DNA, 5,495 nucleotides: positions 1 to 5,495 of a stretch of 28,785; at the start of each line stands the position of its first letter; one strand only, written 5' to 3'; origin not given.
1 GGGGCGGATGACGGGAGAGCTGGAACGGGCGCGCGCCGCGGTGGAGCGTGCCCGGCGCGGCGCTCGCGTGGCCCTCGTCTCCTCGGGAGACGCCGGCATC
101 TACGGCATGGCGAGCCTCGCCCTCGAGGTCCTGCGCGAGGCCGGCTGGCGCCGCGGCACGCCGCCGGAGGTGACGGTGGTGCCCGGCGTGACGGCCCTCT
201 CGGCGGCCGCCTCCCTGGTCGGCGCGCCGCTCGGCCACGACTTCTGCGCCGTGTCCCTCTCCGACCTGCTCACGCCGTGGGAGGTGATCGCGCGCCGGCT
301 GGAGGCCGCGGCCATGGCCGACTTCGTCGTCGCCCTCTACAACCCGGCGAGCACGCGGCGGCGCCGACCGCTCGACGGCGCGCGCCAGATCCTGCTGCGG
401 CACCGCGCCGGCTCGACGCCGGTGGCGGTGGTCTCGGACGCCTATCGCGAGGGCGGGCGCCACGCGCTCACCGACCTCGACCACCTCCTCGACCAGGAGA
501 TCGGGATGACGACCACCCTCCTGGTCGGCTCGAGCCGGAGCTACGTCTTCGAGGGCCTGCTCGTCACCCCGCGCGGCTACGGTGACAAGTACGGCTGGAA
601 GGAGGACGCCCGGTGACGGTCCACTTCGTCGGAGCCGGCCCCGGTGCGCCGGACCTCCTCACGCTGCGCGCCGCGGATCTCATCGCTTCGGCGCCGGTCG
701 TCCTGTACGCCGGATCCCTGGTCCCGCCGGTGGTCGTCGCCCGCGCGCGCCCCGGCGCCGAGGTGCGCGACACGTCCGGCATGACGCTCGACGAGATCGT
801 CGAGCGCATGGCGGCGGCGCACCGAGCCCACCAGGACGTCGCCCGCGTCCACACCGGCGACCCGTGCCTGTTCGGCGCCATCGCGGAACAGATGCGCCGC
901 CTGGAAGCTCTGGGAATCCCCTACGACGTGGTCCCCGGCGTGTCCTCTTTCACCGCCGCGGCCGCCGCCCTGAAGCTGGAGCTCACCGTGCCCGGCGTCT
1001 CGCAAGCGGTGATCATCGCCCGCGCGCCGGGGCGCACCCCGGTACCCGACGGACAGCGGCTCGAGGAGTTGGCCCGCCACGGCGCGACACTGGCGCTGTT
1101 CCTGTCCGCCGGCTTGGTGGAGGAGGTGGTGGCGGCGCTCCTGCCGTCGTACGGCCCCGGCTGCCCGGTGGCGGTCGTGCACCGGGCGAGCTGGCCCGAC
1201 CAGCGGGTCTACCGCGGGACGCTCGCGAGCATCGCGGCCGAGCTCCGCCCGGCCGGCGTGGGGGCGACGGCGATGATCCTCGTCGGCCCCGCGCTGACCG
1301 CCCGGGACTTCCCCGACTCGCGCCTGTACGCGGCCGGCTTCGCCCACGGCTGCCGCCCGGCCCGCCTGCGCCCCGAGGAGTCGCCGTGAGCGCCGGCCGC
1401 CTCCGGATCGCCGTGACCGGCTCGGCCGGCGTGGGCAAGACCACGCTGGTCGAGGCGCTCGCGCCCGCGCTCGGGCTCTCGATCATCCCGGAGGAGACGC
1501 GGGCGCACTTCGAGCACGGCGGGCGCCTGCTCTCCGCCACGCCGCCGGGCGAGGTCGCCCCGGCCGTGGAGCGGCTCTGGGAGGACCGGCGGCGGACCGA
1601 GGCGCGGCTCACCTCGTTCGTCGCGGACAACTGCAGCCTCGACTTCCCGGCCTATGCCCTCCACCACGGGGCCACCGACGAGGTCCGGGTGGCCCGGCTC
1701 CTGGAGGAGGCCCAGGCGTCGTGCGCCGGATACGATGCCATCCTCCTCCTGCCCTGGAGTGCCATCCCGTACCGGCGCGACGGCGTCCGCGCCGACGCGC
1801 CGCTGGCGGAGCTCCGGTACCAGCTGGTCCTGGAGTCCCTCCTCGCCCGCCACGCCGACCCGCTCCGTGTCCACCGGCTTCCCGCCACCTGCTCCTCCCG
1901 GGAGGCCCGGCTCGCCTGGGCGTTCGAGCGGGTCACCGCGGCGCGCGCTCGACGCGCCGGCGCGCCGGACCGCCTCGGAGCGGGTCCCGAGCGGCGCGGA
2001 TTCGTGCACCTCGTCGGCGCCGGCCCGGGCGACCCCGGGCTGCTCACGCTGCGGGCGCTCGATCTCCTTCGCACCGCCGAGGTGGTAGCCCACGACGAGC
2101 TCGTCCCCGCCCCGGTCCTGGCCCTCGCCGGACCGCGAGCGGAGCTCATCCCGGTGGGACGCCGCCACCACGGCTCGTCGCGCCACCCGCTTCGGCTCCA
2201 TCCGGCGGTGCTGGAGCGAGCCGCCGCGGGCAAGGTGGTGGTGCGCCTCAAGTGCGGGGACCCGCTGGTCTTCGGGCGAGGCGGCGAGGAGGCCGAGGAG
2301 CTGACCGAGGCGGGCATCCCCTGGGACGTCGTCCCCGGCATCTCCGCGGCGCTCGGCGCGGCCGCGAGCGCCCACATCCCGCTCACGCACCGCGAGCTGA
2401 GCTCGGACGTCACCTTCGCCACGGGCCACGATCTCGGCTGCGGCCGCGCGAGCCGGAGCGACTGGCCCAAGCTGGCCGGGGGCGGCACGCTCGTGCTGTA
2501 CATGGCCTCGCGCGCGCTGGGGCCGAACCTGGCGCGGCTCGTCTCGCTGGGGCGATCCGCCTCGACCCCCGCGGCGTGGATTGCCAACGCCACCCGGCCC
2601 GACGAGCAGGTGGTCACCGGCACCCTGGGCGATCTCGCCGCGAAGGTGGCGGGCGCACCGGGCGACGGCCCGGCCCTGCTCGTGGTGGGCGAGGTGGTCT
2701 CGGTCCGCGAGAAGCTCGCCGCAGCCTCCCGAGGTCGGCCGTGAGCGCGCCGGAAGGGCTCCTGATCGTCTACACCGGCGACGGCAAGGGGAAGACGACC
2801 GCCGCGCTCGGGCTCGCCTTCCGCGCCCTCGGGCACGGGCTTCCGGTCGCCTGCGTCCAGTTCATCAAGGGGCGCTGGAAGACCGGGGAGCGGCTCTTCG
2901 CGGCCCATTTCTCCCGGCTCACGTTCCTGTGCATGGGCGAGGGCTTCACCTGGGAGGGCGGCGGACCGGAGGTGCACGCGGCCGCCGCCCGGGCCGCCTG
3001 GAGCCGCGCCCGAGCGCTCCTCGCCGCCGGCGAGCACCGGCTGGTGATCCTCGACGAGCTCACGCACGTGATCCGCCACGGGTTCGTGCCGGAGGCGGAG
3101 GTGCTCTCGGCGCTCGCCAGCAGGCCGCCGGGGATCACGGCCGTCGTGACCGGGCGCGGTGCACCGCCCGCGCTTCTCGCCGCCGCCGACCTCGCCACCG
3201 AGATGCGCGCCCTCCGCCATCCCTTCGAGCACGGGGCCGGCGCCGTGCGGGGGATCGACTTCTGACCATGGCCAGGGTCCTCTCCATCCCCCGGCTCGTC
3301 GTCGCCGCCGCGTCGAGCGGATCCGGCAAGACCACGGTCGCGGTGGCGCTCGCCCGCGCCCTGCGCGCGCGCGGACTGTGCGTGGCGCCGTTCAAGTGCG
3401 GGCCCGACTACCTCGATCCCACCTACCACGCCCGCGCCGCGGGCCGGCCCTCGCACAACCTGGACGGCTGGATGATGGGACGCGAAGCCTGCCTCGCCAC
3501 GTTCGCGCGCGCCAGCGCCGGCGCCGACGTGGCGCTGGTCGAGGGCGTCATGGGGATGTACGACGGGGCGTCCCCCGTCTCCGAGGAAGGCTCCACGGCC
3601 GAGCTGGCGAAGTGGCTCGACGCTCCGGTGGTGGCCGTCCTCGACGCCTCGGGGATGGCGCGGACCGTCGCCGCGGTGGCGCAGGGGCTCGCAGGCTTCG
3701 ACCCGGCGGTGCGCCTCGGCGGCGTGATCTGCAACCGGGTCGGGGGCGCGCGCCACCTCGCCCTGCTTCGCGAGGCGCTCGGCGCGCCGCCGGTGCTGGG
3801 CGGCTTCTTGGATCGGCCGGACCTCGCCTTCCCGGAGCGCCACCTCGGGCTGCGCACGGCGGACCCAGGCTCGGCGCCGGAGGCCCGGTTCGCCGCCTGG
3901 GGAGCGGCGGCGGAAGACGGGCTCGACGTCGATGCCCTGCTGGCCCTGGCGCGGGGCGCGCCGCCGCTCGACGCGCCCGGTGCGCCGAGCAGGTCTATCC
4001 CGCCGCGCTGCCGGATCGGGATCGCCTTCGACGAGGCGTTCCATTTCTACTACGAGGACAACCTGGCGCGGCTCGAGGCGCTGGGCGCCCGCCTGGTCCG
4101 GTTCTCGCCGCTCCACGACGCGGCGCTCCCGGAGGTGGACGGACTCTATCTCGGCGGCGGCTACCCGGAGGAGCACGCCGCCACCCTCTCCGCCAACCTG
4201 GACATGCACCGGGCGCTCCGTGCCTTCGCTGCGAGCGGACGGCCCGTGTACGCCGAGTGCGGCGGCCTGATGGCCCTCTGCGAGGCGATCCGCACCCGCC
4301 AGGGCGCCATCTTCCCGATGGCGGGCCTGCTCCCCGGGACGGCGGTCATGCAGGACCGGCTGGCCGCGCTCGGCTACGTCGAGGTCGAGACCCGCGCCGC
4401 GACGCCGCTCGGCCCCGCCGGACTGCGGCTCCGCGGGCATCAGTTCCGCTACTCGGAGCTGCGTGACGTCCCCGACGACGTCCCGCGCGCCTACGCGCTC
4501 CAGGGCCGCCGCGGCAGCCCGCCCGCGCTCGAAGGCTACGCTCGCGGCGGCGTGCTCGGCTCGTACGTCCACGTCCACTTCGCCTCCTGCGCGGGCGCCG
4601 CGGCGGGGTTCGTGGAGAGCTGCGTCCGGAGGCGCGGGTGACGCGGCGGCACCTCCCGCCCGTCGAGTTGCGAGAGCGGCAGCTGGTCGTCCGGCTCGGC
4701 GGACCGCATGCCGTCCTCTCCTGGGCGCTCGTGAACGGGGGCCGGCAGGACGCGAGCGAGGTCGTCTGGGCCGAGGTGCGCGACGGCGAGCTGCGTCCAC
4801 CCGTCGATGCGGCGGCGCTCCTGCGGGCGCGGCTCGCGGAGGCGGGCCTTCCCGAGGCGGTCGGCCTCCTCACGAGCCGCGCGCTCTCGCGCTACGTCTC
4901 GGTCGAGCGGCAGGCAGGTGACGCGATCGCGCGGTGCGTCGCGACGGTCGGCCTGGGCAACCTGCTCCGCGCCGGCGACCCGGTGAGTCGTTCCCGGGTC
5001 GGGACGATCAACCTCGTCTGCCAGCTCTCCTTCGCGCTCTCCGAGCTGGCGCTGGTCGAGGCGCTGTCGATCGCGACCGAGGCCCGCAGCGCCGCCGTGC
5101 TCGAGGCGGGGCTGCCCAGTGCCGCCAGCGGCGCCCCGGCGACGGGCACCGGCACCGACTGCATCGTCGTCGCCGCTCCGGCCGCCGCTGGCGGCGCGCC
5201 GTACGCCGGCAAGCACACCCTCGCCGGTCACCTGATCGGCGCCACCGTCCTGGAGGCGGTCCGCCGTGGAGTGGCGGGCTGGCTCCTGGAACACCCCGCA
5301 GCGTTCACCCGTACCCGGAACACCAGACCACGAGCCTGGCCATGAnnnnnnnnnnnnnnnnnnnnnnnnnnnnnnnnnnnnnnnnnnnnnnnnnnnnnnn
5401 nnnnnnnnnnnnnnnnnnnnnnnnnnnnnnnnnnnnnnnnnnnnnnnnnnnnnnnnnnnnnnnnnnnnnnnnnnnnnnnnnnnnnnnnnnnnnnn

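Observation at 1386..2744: NadR/AAA_28-type P-loop kinase-like domain fused to uroporphyrinogen-III methyltransferase inside a cobamide operon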

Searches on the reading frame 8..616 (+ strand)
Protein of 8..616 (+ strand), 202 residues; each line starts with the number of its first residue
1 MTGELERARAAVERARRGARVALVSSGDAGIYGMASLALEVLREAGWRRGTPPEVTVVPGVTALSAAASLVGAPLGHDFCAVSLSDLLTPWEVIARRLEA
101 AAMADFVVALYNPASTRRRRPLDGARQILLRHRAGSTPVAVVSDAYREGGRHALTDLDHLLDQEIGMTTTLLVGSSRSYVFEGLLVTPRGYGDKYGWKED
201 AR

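Call 5: search_protein_families(library=pfam, proteins=[window:8-616:+], max_evalue=0.01)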
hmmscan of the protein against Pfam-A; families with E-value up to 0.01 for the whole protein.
window:8-616:+ (202 aa): 2 families
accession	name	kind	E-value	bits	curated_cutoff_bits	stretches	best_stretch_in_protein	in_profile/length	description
PF00590.25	TP_methylase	-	1.9e-25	90.5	27.8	1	6-157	66-208/212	Tetrapyrrole (Corrin/Porphyrin) Methylases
PF12710.13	HAD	-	0.0095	16.8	27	0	94-163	61-130/189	haloacid dehalogenase-like hydrolase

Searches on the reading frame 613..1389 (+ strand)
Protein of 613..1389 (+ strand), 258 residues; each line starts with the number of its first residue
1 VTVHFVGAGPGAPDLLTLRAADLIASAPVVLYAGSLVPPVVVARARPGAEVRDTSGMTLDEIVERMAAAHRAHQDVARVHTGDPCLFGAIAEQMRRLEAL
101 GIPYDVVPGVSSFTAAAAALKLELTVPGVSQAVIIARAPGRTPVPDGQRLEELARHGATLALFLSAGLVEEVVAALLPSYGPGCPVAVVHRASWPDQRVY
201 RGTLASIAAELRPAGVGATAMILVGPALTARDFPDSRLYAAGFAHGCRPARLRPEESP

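Call 5: search_protein_families(library=pfam, proteins=[window:613-1389:+], max_evalue=0.01)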
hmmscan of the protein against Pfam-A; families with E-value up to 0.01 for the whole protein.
window:613-1389:+ (258 aa): 1 family
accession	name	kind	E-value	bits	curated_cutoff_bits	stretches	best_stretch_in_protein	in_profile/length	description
PF00590.25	TP_methylase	-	5.6e-53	180.5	27.8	1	2-207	1-211/212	Tetrapyrrole (Corrin/Porphyrin) Methylases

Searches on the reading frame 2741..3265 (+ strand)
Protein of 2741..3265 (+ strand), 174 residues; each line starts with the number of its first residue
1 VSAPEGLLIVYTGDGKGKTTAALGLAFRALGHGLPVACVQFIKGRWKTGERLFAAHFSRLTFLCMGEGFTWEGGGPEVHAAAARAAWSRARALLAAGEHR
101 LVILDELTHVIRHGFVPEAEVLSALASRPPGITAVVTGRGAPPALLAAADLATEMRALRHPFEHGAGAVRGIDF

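Call 5: search_protein_families(library=pfam, proteins=[window:2741-3265:+], max_evalue=0.01)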
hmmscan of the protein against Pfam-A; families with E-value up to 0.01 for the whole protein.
window:2741-3265:+ (174 aa): 2 families
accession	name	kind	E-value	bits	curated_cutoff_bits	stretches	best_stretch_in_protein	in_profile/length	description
PF02572.21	CobA_CobO_BtuR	-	5.4e-58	196.4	25.7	1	5-174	2-172/172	ATP:corrinoid adenosyltransferase BtuR/CobO/CobP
PF13481.12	AAA_25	-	0.0074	16.4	27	0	6-113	34-158/195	AAA domain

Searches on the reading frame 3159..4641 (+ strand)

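Call 5: search_protein_families(library=pfam, proteins=[window:3159-4466:+], max_evalue=0.01)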
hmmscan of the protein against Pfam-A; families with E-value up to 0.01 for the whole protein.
window:3159-4466:+ (435 aa): 0 families

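Call 12: search_protein_families(library=pfam, proteins=[window:3262-4641:+], max_evalue=0.001)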
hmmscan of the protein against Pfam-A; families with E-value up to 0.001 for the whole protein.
window:3262-4641:+ (459 aa): 3 families
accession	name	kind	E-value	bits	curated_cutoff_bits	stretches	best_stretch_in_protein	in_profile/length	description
PF07685.20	GATase_3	-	3.6e-35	121.8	27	1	251-442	1-193/196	CobB/CobQ-like glutamine amidotransferase domain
PF01656.29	CbiA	-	3e-16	60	25.4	1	12-180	1-107/125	CobQ/CobB/MinD/ParA nucleotide binding domain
PF13500.12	AAA_26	-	1.9e-10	41.4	27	1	73-181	83-187/198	AAA domain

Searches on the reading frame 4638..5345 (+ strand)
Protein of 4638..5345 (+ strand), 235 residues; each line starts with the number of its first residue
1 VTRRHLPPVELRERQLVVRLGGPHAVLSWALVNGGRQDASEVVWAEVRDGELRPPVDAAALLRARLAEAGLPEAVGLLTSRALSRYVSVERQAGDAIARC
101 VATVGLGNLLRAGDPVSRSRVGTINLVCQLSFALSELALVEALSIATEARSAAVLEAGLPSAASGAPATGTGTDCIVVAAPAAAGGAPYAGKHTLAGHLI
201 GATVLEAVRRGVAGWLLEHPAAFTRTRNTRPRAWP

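Call 12: search_protein_families(library=pfam, proteins=[window:4638-5345:+], max_evalue=0.001)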
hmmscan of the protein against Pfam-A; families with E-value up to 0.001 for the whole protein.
window:4638-5345:+ (235 aa): 1 family
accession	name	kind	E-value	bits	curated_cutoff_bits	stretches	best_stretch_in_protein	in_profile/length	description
PF01955.23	CbiZ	-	7.1e-49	166.8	27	1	20-208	2-191/191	Adenosylcobinamide amidohydrolase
